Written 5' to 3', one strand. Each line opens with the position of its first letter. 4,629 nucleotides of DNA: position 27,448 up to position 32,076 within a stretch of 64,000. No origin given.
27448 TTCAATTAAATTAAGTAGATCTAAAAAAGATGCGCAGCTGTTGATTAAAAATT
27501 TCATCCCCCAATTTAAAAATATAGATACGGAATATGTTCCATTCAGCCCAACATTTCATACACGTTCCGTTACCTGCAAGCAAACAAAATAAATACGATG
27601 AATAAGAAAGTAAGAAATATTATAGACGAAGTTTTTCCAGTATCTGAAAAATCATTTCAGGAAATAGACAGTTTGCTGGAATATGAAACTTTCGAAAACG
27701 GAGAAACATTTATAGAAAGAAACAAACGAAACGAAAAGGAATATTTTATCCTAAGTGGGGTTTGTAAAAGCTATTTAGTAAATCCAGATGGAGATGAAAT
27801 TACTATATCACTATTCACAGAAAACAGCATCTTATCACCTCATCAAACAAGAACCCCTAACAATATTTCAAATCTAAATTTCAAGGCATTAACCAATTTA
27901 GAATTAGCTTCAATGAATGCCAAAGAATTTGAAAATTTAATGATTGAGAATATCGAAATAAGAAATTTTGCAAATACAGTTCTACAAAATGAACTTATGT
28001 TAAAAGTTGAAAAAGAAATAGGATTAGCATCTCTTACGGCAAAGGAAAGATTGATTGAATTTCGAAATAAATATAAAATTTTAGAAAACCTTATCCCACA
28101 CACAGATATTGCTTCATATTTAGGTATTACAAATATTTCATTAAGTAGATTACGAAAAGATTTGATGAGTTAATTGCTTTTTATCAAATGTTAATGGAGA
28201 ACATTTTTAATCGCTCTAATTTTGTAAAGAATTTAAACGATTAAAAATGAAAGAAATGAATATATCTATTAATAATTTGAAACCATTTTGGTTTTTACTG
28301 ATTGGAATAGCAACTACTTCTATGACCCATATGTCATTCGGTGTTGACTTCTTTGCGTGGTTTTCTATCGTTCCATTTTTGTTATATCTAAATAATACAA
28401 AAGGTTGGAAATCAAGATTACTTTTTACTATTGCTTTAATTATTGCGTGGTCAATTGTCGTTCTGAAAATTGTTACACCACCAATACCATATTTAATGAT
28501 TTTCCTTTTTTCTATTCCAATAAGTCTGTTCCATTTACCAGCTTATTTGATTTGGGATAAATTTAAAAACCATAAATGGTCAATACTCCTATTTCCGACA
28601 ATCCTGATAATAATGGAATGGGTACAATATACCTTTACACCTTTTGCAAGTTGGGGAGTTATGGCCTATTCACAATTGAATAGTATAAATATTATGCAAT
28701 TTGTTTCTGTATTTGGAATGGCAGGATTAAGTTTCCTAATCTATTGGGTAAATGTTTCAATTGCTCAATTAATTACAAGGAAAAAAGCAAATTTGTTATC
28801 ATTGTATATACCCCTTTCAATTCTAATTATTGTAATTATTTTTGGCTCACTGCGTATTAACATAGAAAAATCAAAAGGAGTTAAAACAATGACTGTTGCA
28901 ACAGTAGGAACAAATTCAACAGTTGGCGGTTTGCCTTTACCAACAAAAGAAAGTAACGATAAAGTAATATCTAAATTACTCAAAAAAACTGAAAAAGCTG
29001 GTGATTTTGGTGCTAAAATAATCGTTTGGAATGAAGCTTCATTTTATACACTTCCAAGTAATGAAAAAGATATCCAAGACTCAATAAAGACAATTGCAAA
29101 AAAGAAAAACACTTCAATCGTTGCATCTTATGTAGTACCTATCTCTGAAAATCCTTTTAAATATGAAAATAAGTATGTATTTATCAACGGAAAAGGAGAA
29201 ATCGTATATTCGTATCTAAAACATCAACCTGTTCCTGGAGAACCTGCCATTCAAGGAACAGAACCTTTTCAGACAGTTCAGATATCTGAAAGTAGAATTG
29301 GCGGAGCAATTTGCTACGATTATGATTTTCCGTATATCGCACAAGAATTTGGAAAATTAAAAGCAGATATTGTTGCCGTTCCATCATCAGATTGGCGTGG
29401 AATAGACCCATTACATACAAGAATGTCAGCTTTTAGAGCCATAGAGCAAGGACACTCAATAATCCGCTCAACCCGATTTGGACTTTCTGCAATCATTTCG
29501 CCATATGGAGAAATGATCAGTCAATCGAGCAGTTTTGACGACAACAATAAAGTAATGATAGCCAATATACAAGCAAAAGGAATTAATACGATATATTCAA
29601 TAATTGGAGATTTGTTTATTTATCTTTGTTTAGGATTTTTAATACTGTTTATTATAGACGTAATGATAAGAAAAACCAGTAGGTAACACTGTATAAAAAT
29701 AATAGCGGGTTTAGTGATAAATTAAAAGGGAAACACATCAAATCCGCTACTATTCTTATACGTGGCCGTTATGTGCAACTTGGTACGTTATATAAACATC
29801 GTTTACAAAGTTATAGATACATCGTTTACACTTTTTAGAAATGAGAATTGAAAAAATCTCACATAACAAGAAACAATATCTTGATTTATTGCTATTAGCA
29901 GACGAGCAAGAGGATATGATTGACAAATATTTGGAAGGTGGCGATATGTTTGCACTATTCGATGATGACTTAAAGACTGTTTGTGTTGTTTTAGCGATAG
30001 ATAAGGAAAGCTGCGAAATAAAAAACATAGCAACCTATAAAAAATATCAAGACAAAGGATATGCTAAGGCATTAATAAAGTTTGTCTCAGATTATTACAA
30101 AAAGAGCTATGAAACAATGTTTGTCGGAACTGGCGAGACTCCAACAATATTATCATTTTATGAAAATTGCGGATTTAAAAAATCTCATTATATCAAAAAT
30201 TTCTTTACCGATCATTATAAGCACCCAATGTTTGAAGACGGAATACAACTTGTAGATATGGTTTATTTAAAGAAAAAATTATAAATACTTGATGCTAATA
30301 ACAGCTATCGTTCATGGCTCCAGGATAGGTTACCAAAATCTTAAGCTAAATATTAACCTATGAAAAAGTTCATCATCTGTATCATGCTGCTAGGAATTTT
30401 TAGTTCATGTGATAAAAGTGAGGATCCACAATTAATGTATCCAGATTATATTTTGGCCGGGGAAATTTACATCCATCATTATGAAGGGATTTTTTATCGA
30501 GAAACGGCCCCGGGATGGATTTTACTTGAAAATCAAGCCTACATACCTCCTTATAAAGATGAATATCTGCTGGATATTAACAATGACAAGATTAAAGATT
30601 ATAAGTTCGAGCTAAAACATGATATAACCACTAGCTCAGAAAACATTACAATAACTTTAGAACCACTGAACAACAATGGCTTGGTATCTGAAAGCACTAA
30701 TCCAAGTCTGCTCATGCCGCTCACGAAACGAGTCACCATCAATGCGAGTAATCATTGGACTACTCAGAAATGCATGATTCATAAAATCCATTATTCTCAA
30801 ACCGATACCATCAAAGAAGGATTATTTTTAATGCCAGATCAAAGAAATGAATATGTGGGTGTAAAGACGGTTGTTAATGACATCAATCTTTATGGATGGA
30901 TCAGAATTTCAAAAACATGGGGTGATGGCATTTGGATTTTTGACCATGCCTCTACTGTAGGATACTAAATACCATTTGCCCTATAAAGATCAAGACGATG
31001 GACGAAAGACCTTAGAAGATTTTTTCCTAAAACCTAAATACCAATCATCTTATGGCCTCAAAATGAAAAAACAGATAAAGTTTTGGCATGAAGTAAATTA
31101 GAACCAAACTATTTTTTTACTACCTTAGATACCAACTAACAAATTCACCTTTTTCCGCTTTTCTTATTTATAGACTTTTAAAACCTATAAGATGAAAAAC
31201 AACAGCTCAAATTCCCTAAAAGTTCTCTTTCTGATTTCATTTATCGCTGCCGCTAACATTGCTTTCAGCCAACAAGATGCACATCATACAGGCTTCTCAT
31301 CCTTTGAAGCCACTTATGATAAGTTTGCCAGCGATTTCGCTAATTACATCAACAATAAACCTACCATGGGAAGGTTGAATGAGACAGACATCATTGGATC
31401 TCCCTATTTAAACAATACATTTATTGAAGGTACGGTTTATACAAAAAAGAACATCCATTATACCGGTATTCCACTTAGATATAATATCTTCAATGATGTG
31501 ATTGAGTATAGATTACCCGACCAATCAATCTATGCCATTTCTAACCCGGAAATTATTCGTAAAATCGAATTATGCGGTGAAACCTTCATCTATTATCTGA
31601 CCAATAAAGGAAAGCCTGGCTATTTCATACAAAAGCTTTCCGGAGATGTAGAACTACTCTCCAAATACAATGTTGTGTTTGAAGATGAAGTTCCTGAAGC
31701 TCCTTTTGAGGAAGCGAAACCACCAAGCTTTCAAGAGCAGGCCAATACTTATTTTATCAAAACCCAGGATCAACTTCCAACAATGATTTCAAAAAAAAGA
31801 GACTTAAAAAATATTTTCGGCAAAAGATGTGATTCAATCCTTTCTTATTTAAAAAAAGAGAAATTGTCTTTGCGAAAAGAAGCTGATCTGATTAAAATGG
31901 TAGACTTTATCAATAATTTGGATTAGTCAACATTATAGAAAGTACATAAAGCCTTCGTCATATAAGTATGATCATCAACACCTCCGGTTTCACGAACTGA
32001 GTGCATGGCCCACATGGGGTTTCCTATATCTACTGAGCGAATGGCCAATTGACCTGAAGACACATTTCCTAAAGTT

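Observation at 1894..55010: Family of co-oriented attC-like structured repeats dispersed among housekeeping genes, each beside cassette-type cargo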

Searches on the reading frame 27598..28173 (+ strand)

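Call 16: search_protein_families(library=pfam, proteins=[window:27598-28173:+])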
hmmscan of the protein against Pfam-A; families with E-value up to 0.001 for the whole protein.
window:27598-28173:+ (191 aa): 1 family
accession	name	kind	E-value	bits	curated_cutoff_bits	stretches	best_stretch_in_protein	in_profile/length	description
PF00027.35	cNMP_binding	-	3.7e-08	33.7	27.5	1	30-117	2-88/89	Cyclic nucleotide-binding domain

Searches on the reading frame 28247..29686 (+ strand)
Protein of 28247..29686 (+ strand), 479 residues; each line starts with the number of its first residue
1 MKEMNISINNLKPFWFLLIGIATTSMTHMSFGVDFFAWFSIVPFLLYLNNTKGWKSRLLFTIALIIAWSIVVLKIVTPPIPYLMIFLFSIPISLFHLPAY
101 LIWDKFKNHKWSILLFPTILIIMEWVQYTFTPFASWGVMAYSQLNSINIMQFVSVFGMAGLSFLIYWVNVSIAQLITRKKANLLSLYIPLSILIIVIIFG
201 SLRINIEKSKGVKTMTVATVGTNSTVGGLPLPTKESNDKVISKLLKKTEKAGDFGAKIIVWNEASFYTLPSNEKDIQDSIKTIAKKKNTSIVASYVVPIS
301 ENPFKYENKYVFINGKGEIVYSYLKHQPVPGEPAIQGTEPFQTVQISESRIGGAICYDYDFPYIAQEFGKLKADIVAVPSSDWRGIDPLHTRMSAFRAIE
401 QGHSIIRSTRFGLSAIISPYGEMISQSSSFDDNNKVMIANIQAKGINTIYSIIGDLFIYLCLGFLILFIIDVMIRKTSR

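Call 16: search_protein_families(library=pfam, proteins=[window:28247-29686:+])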
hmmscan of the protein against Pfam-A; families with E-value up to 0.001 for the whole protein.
window:28247-29686:+ (479 aa): 2 families
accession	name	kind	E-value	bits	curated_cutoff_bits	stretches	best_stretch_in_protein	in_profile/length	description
PF00795.27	CN_hydrolase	-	5.4e-16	59.1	23.2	1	217-446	2-251/256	Carbon-nitrogen hydrolase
PF20154.4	LNT_N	-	1.7e-15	58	27.1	1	25-170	6-158/159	Apolipoprotein N-acyltransferase N-terminal domain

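Call 34: find_encoding_contigs(protein=window:28247-29686:+, flank=10000, max_places=10)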
Protein window:28247-29686:+ (479 aa): no gene with exactly this product is on record in the collection.

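Call 35: find_homologous_proteins(query=window:28247-29686:+, max_evalue=1e-30)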
Query window:28247-29686:+ (479 aa): 811 proteins with E <= 1e-30 among 8000 candidates; the best 120 are listed.
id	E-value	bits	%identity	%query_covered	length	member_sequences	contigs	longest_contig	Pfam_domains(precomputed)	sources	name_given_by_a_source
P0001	1.2e-286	969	90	99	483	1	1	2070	PF20154.5,PF00795.28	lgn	-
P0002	1.7e-285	965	90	99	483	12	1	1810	PF20154.5,PF00795.28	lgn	-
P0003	1.7e-281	952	89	100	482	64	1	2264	PF20154.5,PF00795.28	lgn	-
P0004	1.7e-278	942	86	99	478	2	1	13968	PF20154.5,PF00795.28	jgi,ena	-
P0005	1.9e-278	942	88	99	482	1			PF20154.5,PF00795.28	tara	tara:strand:+ start:286 stop:1734 length:1449 start_codon:yes stop_codon:yes gene_type:complete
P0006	2.2e-277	938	87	99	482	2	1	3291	PF20154.5,PF00795.28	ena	-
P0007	2.6e-276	935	88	99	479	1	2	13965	PF20154.5,PF00795.28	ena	-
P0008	1.2e-266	903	86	98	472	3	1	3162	PF20154.5,PF00795.28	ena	-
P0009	1.1e-263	893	83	99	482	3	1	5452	PF20154.5,PF00795.28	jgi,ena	-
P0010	1.1e-260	883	82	99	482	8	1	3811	PF20154.5,PF00795.28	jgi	-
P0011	7.5e-258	874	80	99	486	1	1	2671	PF20154.5,PF00795.28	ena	-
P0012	2.6e-255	866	81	99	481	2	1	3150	PF20154.5,PF00795.28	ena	-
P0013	4.1e-254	862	81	99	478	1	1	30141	PF20154.5,PF00795.28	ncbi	-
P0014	1.1e-251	854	77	99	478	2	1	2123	PF20154.5,PF00795.28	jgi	jgi:apolipoprotein N-acyltransferase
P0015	8.1e-250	848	78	98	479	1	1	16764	PF20154.5,PF00795.28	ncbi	-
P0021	3.0e-241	819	76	99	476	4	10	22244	PF20154.5,PF00795.28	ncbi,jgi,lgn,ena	ncbi:MAG: nitrilase-related carbon-nitrogen hydrolase [Lutibacter sp.]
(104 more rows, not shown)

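Call 36: find_encoding_contigs(protein=P0004, flank=6000, max_places=3)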
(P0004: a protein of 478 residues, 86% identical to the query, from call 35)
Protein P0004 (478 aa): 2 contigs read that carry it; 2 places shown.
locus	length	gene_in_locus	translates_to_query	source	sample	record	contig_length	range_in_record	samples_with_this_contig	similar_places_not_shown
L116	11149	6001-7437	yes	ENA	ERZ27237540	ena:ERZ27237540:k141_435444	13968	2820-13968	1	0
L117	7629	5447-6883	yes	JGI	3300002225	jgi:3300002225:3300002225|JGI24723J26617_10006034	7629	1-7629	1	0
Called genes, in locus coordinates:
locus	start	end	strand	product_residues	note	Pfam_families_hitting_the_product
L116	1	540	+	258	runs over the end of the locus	-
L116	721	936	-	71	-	-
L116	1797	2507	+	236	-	PF19578:DUF6090 (weak)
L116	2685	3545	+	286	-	PF12833:HTH_18, PF00165:HTH_AraC (weak)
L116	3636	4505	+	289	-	PF07366:SnoaL (faint), PF12680:SnoaL_2 (faint)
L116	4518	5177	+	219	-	PF00881:Nitroreductase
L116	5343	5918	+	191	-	PF00027:cNMP_binding (weak)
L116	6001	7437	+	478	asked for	PF20154:LNT_N, PF00795:CN_hydrolase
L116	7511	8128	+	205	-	-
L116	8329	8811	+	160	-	PF06445:GyrI-like, PF14526:Cass2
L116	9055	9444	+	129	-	-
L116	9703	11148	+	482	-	?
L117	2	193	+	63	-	?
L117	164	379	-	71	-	-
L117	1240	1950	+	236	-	-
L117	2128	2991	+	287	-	PF12833:HTH_18, PF00165:HTH_AraC (weak)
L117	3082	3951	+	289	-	PF07366:SnoaL (faint), PF12680:SnoaL_2 (faint)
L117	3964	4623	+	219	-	PF00881:Nitroreductase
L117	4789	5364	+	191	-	PF00027:cNMP_binding (weak)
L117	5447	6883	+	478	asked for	PF20154:LNT_N, PF00795:CN_hydrolase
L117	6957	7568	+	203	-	-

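Call 37: find_encoding_contigs(protein=P0013, flank=6000, max_places=3)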
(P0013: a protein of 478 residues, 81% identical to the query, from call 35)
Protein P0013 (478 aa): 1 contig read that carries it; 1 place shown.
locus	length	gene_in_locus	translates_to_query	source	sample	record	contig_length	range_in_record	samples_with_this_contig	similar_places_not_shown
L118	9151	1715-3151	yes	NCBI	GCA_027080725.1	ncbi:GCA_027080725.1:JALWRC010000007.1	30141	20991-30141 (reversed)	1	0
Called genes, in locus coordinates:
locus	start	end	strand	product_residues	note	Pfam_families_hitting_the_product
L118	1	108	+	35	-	?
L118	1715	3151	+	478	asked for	PF20154:LNT_N, PF00795:CN_hydrolase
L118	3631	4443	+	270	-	PF12833:HTH_18, PF00165:HTH_AraC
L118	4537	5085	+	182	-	PF00190:Cupin_1 (weak), PF07883:Cupin_2, PF05899:Cupin_3 (weak), PF06249:EutQ (faint)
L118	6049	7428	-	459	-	PF03572:Peptidase_S41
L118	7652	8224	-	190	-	PF00510:COX3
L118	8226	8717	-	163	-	-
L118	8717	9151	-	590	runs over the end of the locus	PF05762:VWA_CoxE, PF00092:VWA (weak)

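Call 38: find_encoding_contigs(protein=P0021, flank=6000, max_places=3)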
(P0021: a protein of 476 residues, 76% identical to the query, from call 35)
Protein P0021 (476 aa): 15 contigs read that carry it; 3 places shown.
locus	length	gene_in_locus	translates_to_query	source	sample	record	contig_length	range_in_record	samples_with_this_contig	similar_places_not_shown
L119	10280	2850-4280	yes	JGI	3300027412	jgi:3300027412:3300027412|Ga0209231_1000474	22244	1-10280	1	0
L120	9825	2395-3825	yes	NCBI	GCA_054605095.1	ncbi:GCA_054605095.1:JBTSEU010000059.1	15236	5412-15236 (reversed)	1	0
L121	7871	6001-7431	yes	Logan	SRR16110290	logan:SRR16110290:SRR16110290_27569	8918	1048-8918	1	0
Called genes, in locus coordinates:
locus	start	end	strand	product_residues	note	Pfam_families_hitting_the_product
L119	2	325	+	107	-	?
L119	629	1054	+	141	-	-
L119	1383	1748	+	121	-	-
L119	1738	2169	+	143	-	-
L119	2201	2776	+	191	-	PF00027:cNMP_binding (weak)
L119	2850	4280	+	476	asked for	PF20154:LNT_N, PF00795:CN_hydrolase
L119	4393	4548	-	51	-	-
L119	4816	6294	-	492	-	PF02661:Fic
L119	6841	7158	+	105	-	-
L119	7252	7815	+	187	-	PF02566:OsmC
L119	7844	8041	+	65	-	-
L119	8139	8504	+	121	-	PF09966:DUF2200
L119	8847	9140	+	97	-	-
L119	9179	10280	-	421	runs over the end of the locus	PF17293:Arm-DNA-bind_5, PF13102:Phage_int_SAM_5, PF00589:Phage_integrase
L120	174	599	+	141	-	-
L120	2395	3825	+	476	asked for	PF20154:LNT_N, PF00795:CN_hydrolase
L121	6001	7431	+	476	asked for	PF20154:LNT_N, PF00795:CN_hydrolase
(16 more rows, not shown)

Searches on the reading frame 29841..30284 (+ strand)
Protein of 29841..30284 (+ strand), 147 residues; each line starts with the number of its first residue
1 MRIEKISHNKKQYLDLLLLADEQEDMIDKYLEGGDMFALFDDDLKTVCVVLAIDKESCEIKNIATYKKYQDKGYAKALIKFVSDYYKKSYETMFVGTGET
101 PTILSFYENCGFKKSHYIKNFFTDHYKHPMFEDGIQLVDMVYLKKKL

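Call 16: search_protein_families(library=pfam, proteins=[window:29841-30284:+])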
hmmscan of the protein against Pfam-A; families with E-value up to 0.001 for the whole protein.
window:29841-30284:+ (147 aa): 4 families
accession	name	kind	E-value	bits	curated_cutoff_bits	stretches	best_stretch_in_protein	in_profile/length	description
PF13673.13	Acetyltransf_10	-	8.7e-10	39.1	23.6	1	25-115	20-110/128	Acetyltransferase (GNAT) domain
PF13508.13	Acetyltransf_7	-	8.5e-09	36.1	27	1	37-114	6-84/84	Acetyltransferase (GNAT) domain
PF00583.31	Acetyltransf_1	-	1.8e-05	25.4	20.7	1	48-112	48-116/116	Acetyltransferase (GNAT) family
PF17013.11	Acetyltransf_15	-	3.4e-05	23.8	35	0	52-92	67-107/210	Putative acetyl-transferase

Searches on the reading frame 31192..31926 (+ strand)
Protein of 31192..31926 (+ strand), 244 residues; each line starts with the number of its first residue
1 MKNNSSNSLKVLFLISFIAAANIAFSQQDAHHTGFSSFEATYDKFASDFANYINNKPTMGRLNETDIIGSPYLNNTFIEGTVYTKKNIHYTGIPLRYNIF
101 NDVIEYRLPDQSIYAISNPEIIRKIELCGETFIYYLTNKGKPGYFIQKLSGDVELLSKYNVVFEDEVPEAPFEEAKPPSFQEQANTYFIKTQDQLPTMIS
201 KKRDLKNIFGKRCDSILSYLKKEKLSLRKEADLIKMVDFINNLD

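Call 16: search_protein_families(library=pfam, proteins=[window:31192-31926:+])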
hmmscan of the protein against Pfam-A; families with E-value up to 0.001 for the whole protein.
window:31192-31926:+ (244 aa): 1 family
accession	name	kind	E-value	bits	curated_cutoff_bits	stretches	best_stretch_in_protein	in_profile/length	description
PF04711.18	ApoA-II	-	0.00076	20.3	27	0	172-211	49-89/99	Apolipoprotein A-II (ApoA-II)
